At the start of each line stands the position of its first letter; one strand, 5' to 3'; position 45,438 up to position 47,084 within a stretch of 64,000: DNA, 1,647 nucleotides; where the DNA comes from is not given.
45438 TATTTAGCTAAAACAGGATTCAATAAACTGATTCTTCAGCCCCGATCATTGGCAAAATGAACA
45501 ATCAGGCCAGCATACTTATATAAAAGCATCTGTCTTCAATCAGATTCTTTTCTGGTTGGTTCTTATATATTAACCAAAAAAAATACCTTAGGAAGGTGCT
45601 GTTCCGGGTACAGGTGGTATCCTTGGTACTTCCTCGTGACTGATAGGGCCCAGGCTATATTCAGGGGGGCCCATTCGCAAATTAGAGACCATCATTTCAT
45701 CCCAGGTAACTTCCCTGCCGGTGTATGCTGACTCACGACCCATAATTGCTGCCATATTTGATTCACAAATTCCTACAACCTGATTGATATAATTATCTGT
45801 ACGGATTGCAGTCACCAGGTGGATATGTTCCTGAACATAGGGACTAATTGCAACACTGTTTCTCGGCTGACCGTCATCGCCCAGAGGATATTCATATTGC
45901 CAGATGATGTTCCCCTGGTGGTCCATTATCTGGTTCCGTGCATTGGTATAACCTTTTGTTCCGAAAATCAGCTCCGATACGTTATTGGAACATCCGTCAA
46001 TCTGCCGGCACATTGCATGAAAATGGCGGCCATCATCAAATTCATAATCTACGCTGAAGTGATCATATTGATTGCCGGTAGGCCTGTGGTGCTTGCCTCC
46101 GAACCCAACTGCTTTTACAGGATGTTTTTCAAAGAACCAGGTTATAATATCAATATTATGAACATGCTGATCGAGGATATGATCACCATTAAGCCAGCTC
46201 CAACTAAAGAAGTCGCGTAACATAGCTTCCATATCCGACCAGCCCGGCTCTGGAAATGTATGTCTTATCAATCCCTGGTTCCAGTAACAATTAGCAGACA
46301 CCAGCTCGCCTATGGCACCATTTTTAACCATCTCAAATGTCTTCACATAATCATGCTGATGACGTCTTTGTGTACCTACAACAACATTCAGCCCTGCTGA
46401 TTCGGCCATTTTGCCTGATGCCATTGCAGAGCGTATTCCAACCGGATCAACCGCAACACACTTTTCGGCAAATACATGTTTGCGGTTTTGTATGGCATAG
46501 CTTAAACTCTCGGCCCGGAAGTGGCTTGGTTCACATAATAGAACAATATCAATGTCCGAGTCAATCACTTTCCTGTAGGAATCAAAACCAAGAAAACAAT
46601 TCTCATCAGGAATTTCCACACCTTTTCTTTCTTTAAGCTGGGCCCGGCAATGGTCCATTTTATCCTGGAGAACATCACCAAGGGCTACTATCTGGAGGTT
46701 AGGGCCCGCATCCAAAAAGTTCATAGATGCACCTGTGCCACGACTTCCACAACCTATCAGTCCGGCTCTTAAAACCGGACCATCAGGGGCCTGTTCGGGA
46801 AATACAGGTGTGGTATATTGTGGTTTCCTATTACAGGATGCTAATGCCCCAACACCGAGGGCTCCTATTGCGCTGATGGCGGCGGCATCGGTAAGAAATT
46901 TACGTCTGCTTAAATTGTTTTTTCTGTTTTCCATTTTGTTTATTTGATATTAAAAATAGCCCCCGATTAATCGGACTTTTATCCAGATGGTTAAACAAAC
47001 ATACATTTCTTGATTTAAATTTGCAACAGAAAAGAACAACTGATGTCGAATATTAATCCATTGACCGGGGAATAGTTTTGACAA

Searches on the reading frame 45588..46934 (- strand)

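Call 44: search_protein_families(library=pfam, proteins=[window:45588-46934:-], max_evalue=0.00001)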
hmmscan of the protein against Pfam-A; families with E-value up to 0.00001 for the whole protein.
window:45588-46934:- (448 aa): 3 families
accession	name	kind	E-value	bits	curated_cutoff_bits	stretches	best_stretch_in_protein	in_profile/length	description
PF22725.1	GFO_IDH_MocA_C3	-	1e-11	45.4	27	1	200-329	5-122/124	GFO/IDH/MocA C-terminal domain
PF01408.29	GFO_IDH_MocA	-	3.4e-08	34.7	24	1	56-187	2-119/120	Oxidoreductase family, NAD-binding Rossmann fold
PF02894.22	GFO_IDH_MocA_C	-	4e-06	27.2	22.9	1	201-344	2-141/218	Oxidoreductase family, C-terminal alpha/beta domain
